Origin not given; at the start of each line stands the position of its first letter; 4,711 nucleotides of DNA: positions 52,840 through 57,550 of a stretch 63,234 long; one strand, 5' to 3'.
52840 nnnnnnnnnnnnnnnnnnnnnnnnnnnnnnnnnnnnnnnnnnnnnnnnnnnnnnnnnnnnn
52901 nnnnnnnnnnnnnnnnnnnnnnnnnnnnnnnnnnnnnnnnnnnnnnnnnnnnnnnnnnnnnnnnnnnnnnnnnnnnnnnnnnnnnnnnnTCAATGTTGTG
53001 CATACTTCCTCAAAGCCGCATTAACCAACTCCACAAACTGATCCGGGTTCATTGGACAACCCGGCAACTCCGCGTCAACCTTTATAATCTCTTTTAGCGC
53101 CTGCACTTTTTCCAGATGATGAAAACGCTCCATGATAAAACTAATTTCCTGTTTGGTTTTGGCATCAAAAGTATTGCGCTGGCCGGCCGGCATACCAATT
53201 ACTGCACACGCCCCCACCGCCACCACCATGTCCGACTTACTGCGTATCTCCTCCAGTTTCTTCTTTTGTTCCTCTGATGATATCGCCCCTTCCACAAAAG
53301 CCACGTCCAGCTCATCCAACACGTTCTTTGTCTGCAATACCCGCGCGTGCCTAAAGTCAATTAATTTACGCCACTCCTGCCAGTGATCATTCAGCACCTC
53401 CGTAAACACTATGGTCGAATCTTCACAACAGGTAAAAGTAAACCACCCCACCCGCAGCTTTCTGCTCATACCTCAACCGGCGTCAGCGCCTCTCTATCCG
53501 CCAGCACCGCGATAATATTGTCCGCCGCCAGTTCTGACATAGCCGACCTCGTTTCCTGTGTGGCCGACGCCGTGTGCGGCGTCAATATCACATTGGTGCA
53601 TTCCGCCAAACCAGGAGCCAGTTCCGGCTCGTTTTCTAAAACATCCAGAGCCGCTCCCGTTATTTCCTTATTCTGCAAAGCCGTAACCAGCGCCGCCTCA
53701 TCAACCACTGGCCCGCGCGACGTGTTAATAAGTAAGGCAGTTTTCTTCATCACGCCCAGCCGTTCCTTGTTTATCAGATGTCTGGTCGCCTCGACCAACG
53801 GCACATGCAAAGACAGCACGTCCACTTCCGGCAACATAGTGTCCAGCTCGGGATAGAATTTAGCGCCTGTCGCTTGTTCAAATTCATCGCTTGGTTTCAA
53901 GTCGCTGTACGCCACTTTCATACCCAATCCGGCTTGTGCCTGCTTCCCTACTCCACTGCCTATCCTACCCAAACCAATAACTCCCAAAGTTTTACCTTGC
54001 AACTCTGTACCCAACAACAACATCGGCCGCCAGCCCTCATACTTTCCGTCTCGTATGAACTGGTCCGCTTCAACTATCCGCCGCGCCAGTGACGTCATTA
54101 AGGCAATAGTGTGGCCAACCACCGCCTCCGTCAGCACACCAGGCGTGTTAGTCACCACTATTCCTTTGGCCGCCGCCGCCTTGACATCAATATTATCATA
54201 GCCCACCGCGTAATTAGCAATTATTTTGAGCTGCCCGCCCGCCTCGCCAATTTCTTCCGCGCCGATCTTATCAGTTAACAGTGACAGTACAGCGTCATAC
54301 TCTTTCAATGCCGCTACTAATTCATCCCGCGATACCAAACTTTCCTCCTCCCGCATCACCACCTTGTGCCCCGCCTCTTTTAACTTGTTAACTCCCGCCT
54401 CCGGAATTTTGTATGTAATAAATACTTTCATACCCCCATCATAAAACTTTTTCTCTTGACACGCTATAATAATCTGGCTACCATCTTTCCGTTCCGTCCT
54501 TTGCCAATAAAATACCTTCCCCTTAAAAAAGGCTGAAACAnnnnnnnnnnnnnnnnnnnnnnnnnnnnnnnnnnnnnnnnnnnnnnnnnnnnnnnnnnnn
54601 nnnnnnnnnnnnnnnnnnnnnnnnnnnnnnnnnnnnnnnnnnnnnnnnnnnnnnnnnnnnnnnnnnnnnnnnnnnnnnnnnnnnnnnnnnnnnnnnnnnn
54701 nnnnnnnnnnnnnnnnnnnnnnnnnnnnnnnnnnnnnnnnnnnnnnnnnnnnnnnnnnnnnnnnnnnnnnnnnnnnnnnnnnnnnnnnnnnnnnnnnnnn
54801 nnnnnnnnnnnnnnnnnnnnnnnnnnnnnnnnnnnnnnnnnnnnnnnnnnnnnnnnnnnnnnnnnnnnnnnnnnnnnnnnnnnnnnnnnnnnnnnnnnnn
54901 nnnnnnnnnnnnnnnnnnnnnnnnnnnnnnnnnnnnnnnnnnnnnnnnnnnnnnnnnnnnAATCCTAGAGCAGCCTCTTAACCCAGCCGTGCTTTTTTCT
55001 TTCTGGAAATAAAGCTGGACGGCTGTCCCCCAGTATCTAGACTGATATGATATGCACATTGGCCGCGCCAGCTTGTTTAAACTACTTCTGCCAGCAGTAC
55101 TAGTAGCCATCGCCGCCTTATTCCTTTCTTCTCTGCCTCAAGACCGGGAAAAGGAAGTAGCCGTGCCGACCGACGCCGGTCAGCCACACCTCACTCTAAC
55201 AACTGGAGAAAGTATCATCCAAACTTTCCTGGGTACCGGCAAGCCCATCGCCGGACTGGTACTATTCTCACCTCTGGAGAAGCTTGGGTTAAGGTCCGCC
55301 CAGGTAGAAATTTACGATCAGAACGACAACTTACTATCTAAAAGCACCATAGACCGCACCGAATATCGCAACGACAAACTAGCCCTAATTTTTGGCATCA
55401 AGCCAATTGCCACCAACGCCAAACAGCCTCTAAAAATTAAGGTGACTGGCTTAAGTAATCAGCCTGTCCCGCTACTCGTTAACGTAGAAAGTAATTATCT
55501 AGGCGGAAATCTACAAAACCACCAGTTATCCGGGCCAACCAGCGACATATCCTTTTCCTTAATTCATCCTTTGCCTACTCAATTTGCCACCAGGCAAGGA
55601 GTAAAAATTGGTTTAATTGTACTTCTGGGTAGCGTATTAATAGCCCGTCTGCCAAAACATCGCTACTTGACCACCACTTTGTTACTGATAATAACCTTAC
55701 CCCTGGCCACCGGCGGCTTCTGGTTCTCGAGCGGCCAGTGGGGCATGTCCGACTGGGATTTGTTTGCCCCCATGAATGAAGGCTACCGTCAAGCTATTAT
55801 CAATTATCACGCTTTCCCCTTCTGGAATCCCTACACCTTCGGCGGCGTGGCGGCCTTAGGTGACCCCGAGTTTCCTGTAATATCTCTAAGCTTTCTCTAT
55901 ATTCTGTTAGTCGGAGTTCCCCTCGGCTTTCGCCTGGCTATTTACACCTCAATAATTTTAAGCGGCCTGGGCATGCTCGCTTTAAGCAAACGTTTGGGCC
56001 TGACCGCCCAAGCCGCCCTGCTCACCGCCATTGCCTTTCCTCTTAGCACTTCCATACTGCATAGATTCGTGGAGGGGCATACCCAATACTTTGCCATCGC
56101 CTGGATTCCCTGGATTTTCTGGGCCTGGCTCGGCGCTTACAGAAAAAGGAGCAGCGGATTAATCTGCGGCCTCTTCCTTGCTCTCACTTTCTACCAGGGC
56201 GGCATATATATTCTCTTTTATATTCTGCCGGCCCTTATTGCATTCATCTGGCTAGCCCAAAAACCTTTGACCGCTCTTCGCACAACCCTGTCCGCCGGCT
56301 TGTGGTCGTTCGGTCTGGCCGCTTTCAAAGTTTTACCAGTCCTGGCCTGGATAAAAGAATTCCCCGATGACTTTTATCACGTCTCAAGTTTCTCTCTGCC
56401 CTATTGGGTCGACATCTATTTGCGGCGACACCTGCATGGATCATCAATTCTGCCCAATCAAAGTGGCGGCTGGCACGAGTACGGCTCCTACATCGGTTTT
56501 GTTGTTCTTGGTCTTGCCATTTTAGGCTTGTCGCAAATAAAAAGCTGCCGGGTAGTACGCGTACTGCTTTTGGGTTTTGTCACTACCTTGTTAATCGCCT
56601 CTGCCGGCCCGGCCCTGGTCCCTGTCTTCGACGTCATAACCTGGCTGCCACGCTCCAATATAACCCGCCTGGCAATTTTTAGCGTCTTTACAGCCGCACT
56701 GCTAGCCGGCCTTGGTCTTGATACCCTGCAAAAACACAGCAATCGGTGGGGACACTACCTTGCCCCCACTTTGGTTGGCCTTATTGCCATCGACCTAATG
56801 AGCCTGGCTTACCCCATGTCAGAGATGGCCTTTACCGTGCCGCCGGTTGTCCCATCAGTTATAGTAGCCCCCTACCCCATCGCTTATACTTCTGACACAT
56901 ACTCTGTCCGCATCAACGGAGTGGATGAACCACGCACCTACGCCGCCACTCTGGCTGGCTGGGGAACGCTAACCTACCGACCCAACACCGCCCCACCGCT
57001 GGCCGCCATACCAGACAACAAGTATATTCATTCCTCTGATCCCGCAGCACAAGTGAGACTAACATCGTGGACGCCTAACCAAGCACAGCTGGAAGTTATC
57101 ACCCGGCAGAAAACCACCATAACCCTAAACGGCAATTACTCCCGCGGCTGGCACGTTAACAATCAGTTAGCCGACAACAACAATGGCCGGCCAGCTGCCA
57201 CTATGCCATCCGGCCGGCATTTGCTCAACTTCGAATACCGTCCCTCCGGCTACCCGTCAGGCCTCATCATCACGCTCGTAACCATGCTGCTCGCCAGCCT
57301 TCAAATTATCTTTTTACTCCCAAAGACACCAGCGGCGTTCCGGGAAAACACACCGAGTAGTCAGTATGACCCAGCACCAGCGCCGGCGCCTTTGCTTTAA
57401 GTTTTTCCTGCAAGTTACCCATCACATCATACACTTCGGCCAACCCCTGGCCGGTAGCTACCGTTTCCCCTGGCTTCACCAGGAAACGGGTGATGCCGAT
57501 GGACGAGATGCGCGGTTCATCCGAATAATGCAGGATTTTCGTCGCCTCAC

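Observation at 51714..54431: Minimal [NiFe] hydrogenase operon: 2-hydroxyacid dehydrogenase, truncated small subunit and large subunit, with no diaphorase or Fe-S partner genes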

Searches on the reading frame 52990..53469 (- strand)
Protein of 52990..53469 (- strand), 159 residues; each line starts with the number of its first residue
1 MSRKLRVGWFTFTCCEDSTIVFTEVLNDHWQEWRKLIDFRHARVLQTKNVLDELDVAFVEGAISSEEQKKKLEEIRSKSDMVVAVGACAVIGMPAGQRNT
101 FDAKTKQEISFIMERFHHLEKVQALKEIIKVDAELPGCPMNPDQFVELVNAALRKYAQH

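Call 5: search_protein_families(library=pfam, proteins=[window:52990-53469:-], max_evalue=0.01)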
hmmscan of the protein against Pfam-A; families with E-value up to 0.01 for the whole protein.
window:52990-53469:- (159 aa): 1 family
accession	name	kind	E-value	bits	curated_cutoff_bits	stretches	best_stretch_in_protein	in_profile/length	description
PF01058.29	Oxidored_q6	-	1.5e-21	76.9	27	1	26-151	12-127/128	NADH ubiquinone oxidoreductase, 20 Kd subunit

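Call 6: search_protein_families(library=ncbifam, proteins=[window:52990-53469:-], max_evalue=0.01)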
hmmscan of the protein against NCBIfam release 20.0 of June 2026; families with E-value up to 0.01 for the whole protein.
window:52990-53469:- (159 aa): 10 families
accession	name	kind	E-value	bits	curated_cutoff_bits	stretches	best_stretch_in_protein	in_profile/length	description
NF045875.1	F420_non_VhuG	exception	7.2e-16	58.3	450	1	1-153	1-164/286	F420-non-reducing hydrogenase subunit VhuG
TIGR03294.1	FrhG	equivalog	3.8e-15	56.2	245.5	1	5-155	2-143/228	coenzyme F420 hydrogenase subunit gamma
NF040836.1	sulfhyd_HydD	equivalog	3.4e-13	49.4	500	1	3-148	4-149/261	NADPH-dependent hydrogenase/sulfhydrogenase 1 subunit delta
NF040831.1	sulfhyd_ShyD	equivalog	3.9e-11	43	460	1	6-146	2-141/240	NAD(P)-dependent hydrogenase/sulfhydrogenase 2 subunit delta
NF011391.0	PRK14816.1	equivalog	3.1e-05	23.6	283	0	121-146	142-167/196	NADH-quinone oxidoreductase subunit B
NF011395.0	PRK14820.1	equivalog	3.7e-05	23.5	263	0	121-149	122-150/180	NADH-quinone oxidoreductase subunit B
NF045520.1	H2_NiFeSe_small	exception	4.9e-05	22.8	470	1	71-157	136-210/314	NiFeSe hydrogenase small subunit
TIGR01957.1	nuoB_fam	subfamily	0.00082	19.3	142.7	0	118-147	104-133/145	NADH-quinone oxidoreductase subunit B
NF005012.1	PRK06411.1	subfamily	0.0017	17.9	116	0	120-150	122-152/166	NADH-quinone oxidoreductase subunit NuoB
NF011392.0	PRK14817.1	equivalog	0.003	17.3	271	0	120-148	124-152/182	NADH-quinone oxidoreductase subunit B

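Call 42: search_solved_structures(query=A3, max_evalue=0.001, show_alignments=3)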
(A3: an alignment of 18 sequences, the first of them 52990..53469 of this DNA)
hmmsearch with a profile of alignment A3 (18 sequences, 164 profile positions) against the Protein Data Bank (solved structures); distinct sequences matched with E-value up to 0.001: 14.
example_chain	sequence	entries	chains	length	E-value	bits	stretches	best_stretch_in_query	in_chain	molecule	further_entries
9e15_A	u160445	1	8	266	8.7e-19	70.8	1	5-155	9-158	Sulfhydrogenase 1 subunit delta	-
9nez_A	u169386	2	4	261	2.4e-18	69.4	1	8-155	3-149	Sulfhydrogenase 1 subunit delta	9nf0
9e1j_A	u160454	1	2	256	3.3e-18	69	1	8-155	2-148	Sulfhydrogenase 1 subunit delta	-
5odc_E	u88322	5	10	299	1.3e-15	60.5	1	41-158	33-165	Methyl-viologen reducing hydrogenase subunit G | Methyl-viologen reducing hydrogenase, subunit G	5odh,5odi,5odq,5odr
5xf9_C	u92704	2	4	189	4.2e-14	55.6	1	53-108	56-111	NAD-reducing hydrogenase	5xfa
9sw2_E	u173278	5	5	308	5.5e-14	55.2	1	8-158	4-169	F420-non-reducing hydrogenase subunit G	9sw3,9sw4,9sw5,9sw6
3zfs_B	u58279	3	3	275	9.3e-14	54.5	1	3-158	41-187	F420-REDUCING HYDROGENASE, SUBUNIT GAMMA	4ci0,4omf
9sfi_I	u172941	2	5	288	4e-13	52.4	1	7-147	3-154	F420-non-reducing hydrogenase small subunit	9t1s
6qii_G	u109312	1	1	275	4.7e-13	52.2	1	6-148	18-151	Coenzyme F420 hydrogenase subunit gamma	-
6qgr_G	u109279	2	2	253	8.3e-13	51.4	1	7-148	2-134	Coenzyme F420 hydrogenase subunit gamma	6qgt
9r51_C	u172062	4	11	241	1.3e-12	50.8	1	47-96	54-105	F420-reducing [NiFe]-hydrogenase from Methanothermococcus thermolithotrophicus subunit gam | F420-reducing [NiFe]-hydrogenase from Methanothermococcus thermolit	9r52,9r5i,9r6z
7t2r_E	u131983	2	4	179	2.7e-08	36.7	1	48-106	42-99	NiFe hydrogenase small subunit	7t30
2fug_6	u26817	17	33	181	0.00011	24.9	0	120-161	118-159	NADH-quinone oxidoreductase chain 6 | NADH-QUINONE OXIDOREDUCTASE SUBUNIT 6 | NADH-quinone oxidoreductase subunit B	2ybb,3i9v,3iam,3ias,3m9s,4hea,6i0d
8e9g_B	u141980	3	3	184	0.00066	22.4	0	120-162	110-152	NADH-quinone oxidoreductase subunit B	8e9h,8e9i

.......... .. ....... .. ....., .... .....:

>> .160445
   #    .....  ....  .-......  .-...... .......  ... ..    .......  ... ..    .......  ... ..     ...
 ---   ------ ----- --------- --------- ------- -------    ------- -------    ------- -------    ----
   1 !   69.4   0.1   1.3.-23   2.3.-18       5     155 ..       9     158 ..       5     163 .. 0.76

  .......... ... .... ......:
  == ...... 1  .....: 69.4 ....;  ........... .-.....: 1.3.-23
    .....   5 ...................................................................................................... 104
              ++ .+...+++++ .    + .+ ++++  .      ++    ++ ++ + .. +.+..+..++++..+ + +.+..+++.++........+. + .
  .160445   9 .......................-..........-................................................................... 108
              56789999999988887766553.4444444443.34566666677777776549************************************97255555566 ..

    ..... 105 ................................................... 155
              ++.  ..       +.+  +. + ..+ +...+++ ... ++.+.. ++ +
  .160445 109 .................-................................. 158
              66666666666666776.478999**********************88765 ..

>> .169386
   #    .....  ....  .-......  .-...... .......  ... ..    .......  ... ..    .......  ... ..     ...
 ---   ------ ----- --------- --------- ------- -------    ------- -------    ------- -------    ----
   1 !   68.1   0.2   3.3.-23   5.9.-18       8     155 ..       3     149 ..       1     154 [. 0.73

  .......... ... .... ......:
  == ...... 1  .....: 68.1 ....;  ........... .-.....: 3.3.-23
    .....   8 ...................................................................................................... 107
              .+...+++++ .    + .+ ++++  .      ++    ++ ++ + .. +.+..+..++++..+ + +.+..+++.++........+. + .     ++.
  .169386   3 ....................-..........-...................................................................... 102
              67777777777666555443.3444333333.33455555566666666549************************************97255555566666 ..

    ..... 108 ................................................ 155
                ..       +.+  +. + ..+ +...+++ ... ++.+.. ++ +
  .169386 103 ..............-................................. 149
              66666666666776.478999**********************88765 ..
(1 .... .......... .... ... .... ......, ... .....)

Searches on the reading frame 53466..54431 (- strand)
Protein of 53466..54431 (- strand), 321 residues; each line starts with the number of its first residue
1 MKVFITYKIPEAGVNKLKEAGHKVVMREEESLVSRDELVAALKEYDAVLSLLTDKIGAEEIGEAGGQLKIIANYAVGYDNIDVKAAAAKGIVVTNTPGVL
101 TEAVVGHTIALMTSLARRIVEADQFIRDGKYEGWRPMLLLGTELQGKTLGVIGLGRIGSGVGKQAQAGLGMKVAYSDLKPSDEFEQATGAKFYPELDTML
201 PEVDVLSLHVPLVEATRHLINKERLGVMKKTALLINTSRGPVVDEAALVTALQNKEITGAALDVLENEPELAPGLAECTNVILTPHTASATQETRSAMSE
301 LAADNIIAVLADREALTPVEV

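Call 5: search_protein_families(library=pfam, proteins=[window:53466-54431:-], max_evalue=0.01)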
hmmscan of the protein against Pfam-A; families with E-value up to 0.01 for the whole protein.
window:53466-54431:- (321 aa): 3 families
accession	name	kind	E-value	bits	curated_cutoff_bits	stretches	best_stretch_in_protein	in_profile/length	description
PF02826.25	2-Hacid_dh_C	-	4e-57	192.9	25.1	1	109-288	1-178/178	D-isomer specific 2-hydroxyacid dehydrogenase, NAD binding domain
PF00389.36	2-Hacid_dh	-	2.3e-29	102.2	24.6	1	3-319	1-133/134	D-isomer specific 2-hydroxyacid dehydrogenase, catalytic domain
PF03446.21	NAD_binding_2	-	7.6e-05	23.2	21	1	149-257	2-112/161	NAD binding domain of 6-phosphogluconate dehydrogenase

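Call 6: search_protein_families(library=ncbifam, proteins=[window:53466-54431:-], max_evalue=0.01)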
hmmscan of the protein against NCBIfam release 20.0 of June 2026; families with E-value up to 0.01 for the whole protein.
window:53466-54431:- (321 aa): 25 families
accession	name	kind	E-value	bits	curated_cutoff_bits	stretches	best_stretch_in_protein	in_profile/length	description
NF009714.1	PRK13243.1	equivalog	4.2e-101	338.6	455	1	2-311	4-314/332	glyoxylate reductase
TIGR01327.1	PGDH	equivalog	2.1e-75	254.5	454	1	2-315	1-306/525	phosphoglycerate dehydrogenase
NF011938.0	PRK15409.1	equivalog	2.3e-65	220.8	492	1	9-311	11-310/324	glyoxylate/hydroxypyruvate reductase GhrB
NF005069.0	PRK06487.1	equivalog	2.3e-59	201.1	448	1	35-312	39-313/320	2-hydroxyacid dehydrogenase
NF008759.0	PRK11790.1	equivalog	4.8e-55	186.9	404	1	2-314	13-321/410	phosphoglycerate dehydrogenase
NF006263.0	PRK08410.1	equivalog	5.9e-52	177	389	1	34-311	32-308/311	D-2-hydroxyacid dehydrogenase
NF005387.0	PRK06932.1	equivalog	1e-48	165.9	492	1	35-306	35-306/314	2-hydroxyacid dehydrogenase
NF041369.1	Dhydh_Halo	equivalog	1e-43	149.7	400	1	69-314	57-299/305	D-2-hydroxyacid dehydrogenase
NF000492.1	vanH_gen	exception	3.8e-40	137.9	540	1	68-286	67-287/312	D-lactate dehydrogenase VanH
NF001309.0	PRK00257.1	equivalog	3.9e-40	138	434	2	141-311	111-279/379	4-phosphoerythronate dehydrogenase PdxB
NF005750.0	PRK07574.1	equivalog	1.1e-36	126.8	329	1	17-294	64-341/386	NAD-dependent formate dehydrogenase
NF000004.1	vanH-D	exception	1.5e-34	119.6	550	1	68-283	73-274/323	D-lactate dehydrogenase VanH-D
NF000128.1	vanH-Sc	exception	2.5e-32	112.3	650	1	70-281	89-286/337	D-lactate dehydrogenase VanH-Sc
NF000371.1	vanH_Agroup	exception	8.9e-32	110.6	700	1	67-272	71-264/322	VanH-A/VanH-Pt family D-lactate dehydrogenase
NF000151.1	vanH-Ac1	exception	1.9e-31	109.7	750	1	68-288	103-326/351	D-lactate dehydrogenase VanH-Ac1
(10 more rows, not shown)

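Call 55: find_related_loci(query=window:53466-54431:-, collection=metagenome_contigs, flank=6000)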
Query window:53466-54431:- (321 aa) in metagenome_contigs; peptide patterns used: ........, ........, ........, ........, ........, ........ (x = any residue, [..] = any of these).
573 stretches matched a pattern; 428 encode a relative of the query (tblastn E <= 1e-3); the best 80 are kept; 80 distinct loci.
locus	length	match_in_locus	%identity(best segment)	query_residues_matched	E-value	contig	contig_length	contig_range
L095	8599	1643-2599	76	1-319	1e-165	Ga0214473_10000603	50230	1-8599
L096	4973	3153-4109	60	2-321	8e-126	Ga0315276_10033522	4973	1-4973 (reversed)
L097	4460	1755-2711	60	2-321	2e-126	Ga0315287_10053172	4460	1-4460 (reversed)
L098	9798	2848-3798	59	1-315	2e-122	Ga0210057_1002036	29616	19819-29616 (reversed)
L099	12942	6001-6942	58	2-313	3e-118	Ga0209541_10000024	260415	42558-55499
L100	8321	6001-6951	58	2-319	4e-118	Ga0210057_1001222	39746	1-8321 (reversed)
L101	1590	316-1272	58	2-321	2e-126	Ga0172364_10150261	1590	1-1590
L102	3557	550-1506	58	2-321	7e-120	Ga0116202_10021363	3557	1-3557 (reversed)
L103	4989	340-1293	57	2-320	9e-117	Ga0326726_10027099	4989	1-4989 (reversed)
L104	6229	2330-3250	58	2-310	7e-115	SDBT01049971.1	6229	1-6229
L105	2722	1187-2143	56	2-321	7e-119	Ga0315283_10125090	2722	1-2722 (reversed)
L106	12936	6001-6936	57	1-315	2e-113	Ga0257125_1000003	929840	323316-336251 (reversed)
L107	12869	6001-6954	55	2-320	5e-113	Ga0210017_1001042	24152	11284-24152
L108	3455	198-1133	57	2-314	2e-115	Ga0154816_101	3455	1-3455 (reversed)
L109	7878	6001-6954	55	2-320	5e-113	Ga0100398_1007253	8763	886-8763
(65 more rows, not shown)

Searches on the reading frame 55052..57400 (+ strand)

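Call 5: search_protein_families(library=pfam, proteins=[window:55052-57400:+], max_evalue=0.01)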
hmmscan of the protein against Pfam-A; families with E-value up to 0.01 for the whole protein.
window:55052-57400:+ (782 aa): 1 family
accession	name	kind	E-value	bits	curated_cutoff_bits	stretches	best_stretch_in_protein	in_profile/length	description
PF09586.16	YfhO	-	0.006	15.4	28.5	0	658-741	744-835/835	Bacterial membrane protein YfhO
